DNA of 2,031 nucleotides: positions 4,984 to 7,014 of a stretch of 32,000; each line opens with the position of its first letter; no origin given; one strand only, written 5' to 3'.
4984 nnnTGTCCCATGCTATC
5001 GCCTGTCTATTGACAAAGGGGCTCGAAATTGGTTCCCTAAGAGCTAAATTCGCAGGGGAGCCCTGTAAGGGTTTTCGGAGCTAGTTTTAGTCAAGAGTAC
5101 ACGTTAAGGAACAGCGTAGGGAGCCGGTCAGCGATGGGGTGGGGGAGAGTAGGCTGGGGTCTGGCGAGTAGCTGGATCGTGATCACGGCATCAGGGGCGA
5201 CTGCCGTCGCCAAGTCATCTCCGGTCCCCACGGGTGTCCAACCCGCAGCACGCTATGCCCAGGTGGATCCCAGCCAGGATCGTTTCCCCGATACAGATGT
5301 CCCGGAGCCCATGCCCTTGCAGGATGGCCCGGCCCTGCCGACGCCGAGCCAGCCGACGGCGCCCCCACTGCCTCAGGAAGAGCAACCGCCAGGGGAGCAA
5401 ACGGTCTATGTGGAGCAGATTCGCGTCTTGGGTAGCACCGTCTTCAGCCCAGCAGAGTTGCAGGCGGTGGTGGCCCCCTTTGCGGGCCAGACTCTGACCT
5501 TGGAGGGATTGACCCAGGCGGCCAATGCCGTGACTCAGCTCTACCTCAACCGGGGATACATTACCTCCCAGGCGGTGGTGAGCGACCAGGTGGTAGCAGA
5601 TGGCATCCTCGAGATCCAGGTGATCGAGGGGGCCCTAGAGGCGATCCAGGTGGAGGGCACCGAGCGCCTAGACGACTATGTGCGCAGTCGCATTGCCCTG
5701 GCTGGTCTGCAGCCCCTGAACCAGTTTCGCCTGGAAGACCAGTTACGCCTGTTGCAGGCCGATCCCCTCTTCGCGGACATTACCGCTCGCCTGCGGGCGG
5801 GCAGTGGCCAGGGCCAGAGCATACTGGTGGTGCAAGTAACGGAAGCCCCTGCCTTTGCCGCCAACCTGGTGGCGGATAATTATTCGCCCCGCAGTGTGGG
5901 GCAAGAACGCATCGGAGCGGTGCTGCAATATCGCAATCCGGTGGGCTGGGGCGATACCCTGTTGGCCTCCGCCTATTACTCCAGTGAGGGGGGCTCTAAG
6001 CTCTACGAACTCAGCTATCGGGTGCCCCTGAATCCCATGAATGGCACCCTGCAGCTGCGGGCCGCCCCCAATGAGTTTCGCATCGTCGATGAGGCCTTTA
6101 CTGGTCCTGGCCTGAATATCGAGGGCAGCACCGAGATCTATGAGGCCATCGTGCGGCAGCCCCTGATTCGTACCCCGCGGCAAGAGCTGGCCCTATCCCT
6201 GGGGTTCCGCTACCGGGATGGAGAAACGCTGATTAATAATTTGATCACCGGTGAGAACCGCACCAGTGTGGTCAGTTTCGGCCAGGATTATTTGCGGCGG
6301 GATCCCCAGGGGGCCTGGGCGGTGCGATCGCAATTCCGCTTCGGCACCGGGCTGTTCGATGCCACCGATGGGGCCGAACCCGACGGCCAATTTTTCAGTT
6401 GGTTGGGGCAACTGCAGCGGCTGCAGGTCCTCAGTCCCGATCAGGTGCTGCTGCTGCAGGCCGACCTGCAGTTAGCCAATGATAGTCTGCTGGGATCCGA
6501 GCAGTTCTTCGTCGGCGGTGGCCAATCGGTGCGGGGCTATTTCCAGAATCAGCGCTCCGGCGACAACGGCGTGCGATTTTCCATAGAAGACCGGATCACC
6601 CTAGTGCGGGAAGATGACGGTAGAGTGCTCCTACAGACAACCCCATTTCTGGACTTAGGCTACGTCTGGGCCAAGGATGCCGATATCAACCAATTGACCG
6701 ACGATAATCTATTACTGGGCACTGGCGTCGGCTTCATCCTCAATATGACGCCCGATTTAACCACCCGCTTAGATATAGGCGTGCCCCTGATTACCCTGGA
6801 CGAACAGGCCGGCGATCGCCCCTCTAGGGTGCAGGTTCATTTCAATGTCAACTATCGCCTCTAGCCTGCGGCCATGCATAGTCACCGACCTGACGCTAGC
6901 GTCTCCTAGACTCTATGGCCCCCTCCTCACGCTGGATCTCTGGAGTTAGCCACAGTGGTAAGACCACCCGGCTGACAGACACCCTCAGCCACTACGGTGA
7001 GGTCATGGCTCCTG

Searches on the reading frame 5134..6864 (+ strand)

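Call 109: search_protein_families(library=pfam, max_evalue=0.001, proteins=[window:5134-6864:+])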
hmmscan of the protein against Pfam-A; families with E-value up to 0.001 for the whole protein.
window:5134-6864:+ (576 aa): 4 families
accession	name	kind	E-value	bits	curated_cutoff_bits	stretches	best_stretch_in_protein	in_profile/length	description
PF03865.19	ShlB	-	2.5e-34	119.6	22.7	1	227-534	1-309/311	Haemolysin secretion/activation protein ShlB/FhaC/HecB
PF08479.16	POTRA_2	-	8.5e-23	80.4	24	1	93-166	3-76/76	POTRA domain, ShlB-type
PF01103.29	Omp85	-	4.8e-09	36.6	24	1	441-572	178-321/325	Omp85 superfamily domain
PF07244.20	POTRA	-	1.5e-08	35.6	21.3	1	91-151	1-63/79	Surface antigen variable number repeat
